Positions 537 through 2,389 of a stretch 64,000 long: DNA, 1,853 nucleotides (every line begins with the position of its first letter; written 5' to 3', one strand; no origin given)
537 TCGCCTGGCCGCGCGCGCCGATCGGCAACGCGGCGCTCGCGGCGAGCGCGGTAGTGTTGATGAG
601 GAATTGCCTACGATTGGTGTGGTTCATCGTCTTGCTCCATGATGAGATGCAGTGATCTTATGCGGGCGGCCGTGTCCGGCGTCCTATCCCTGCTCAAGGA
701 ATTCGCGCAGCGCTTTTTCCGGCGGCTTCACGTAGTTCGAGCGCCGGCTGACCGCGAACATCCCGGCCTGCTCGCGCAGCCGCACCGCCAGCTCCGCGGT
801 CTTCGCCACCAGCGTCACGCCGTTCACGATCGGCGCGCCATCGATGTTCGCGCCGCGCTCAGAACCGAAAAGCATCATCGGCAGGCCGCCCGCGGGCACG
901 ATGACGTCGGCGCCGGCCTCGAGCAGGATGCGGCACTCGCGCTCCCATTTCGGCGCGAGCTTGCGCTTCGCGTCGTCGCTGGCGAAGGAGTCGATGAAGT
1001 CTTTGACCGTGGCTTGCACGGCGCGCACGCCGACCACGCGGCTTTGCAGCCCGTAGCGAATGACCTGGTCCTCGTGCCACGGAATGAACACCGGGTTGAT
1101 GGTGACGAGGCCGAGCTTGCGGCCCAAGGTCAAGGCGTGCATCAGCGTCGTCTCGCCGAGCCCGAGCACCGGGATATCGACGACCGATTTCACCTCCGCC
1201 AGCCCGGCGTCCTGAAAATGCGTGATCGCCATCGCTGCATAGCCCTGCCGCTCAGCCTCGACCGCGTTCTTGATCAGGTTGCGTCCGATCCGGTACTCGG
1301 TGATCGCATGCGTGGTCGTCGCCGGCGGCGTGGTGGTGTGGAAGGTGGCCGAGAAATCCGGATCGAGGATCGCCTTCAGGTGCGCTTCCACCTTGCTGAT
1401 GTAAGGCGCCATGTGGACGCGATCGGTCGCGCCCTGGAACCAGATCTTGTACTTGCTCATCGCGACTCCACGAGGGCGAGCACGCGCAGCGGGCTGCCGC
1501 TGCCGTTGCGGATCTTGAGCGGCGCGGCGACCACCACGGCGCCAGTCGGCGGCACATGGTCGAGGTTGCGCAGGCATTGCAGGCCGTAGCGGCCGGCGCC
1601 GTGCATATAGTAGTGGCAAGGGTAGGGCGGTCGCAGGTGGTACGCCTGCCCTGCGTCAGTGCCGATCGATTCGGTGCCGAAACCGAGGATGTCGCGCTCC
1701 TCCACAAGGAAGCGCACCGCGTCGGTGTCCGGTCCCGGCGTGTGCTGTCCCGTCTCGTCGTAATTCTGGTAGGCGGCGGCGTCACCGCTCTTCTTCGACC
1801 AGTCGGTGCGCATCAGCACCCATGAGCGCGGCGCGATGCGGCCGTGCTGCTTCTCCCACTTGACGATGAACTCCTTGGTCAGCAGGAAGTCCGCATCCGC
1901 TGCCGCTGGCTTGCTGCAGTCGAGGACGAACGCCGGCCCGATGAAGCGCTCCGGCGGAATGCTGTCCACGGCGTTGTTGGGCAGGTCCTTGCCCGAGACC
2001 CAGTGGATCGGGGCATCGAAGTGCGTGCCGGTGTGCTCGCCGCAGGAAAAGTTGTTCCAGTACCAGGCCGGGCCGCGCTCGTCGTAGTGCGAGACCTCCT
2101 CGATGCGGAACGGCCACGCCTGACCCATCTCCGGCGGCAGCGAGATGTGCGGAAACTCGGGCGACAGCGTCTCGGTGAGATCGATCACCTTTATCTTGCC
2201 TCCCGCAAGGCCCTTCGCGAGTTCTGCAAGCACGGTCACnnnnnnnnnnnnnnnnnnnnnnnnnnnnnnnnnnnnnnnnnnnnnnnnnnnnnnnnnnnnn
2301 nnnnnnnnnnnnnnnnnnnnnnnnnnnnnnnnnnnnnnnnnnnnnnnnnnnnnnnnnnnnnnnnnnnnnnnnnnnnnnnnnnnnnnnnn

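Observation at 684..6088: Five translationally coupled genes around a thiolase-like protein that lacks the thiolase catalytic residues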

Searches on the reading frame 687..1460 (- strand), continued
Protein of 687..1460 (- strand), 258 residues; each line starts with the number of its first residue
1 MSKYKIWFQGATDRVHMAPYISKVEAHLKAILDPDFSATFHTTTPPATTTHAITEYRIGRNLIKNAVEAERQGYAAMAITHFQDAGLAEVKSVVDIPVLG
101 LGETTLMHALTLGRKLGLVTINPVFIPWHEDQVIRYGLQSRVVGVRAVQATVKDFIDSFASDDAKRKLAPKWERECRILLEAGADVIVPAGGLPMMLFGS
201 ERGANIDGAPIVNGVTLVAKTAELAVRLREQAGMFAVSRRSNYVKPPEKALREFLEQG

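Call 82: predict_structure(alignment_id=A2)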
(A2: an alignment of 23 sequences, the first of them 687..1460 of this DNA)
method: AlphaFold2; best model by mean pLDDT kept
length: 258 residues; sequences in the alignment: 23
mean_pLDDT: 69.9   pTM: 0.72
mean pLDDT of the five models: 69.9, 66.0, 54.7, 48.8, 38.6
residues with pLDDT >= 90: 20; 70-90: 124; 50-70: 72; < 50: 42
segments of 3 or more residues with pLDDT < 50: 48-53, 83-93, 103-124, 241-243
pLDDT, mean of each block of 10 residues (from residue 1): 83 68 82 88 61 57 77 80 39 55 49 43 52 67 79 79 89 91 81 66 83 76 80 68 57 67
secondary structure, 60 per line:
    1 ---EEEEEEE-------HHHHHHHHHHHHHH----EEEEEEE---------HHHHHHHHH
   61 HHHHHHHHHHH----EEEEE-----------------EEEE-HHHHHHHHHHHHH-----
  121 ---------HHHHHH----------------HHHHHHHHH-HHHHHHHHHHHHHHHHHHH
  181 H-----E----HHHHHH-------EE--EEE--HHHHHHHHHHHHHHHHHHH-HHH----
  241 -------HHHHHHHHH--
elements in order: E4-10 H18-31 E36-42 H52-71 E76-80 E98-101 H103-115 H130-135 H152-160 H162-181 H192-197 E209-211 H214-232 H248-256

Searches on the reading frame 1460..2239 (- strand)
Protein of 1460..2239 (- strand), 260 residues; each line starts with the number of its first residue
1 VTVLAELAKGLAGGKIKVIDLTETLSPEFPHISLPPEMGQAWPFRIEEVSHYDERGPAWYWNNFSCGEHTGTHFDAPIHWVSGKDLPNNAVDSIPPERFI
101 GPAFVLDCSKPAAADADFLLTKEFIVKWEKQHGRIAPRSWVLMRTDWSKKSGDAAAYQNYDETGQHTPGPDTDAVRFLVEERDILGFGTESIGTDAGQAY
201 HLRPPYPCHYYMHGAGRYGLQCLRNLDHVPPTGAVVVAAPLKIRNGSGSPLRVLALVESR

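Call 4: search_protein_families(library=pfam, proteins=[window:1460-2239:-], max_evalue=0.01)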
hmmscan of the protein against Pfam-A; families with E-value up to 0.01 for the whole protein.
window:1460-2239:- (260 aa): 1 family
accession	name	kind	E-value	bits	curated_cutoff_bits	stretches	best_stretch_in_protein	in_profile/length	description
PF04199.19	Cyclase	-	2.6e-39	135.1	23.1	1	19-196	1-142/142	Putative cyclase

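Call 5: search_protein_families(library=ncbifam, proteins=[window:1460-2239:-], max_evalue=0.01)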
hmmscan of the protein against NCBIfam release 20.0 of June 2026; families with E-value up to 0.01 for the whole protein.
window:1460-2239:- (260 aa): 1 family
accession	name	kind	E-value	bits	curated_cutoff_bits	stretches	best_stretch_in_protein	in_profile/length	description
TIGR03035.1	trp_arylform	equivalog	1.3e-06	28.5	223.05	1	42-252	20-200/206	arylformamidase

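Call 33: search_solved_structures(query=window:1460-2239:-, max_evalue=0.001, show_alignments=4)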
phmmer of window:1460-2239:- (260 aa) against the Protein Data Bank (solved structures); distinct sequences matched with E-value up to 0.001: 11.
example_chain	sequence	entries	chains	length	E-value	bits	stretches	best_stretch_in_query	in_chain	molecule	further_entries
5nnb_A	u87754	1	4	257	2.9e-114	384.4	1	2-257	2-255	isatin hydrolase A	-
5nna_A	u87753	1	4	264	5.8e-114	383.4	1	4-257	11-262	isatin hydrolase A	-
5nmp_A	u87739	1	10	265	3.3e-113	381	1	2-258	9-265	Isatin hydrolase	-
4j0n_A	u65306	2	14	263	2.7e-83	282.8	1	4-258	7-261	Isatin hydrolase B | Putative uncharacterized protein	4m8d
8f9x_A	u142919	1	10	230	8.7e-31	110.6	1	46-257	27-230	Cyclase family protein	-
1r61_A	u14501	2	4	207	1.6e-08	37.5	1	67-255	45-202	metal-dependent hydrolase | Hydrolase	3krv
8hmo_A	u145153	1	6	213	1.7e-06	30.8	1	67-256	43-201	Metal-dependent hydrolase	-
4cob_A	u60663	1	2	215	4.7e-06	29.4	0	41-109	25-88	KYNURENINE FORMAMIDASE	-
4cog_A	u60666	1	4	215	0.00015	24.5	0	42-112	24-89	KYNURENINE FORMAMIDASE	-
4cz1_A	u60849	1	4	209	0.00029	23.6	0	43-110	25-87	KYNURENINE FORMAMIDASE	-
4co9_A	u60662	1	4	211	0.0003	23.5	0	43-110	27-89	KYNURENINE FORMAMIDASE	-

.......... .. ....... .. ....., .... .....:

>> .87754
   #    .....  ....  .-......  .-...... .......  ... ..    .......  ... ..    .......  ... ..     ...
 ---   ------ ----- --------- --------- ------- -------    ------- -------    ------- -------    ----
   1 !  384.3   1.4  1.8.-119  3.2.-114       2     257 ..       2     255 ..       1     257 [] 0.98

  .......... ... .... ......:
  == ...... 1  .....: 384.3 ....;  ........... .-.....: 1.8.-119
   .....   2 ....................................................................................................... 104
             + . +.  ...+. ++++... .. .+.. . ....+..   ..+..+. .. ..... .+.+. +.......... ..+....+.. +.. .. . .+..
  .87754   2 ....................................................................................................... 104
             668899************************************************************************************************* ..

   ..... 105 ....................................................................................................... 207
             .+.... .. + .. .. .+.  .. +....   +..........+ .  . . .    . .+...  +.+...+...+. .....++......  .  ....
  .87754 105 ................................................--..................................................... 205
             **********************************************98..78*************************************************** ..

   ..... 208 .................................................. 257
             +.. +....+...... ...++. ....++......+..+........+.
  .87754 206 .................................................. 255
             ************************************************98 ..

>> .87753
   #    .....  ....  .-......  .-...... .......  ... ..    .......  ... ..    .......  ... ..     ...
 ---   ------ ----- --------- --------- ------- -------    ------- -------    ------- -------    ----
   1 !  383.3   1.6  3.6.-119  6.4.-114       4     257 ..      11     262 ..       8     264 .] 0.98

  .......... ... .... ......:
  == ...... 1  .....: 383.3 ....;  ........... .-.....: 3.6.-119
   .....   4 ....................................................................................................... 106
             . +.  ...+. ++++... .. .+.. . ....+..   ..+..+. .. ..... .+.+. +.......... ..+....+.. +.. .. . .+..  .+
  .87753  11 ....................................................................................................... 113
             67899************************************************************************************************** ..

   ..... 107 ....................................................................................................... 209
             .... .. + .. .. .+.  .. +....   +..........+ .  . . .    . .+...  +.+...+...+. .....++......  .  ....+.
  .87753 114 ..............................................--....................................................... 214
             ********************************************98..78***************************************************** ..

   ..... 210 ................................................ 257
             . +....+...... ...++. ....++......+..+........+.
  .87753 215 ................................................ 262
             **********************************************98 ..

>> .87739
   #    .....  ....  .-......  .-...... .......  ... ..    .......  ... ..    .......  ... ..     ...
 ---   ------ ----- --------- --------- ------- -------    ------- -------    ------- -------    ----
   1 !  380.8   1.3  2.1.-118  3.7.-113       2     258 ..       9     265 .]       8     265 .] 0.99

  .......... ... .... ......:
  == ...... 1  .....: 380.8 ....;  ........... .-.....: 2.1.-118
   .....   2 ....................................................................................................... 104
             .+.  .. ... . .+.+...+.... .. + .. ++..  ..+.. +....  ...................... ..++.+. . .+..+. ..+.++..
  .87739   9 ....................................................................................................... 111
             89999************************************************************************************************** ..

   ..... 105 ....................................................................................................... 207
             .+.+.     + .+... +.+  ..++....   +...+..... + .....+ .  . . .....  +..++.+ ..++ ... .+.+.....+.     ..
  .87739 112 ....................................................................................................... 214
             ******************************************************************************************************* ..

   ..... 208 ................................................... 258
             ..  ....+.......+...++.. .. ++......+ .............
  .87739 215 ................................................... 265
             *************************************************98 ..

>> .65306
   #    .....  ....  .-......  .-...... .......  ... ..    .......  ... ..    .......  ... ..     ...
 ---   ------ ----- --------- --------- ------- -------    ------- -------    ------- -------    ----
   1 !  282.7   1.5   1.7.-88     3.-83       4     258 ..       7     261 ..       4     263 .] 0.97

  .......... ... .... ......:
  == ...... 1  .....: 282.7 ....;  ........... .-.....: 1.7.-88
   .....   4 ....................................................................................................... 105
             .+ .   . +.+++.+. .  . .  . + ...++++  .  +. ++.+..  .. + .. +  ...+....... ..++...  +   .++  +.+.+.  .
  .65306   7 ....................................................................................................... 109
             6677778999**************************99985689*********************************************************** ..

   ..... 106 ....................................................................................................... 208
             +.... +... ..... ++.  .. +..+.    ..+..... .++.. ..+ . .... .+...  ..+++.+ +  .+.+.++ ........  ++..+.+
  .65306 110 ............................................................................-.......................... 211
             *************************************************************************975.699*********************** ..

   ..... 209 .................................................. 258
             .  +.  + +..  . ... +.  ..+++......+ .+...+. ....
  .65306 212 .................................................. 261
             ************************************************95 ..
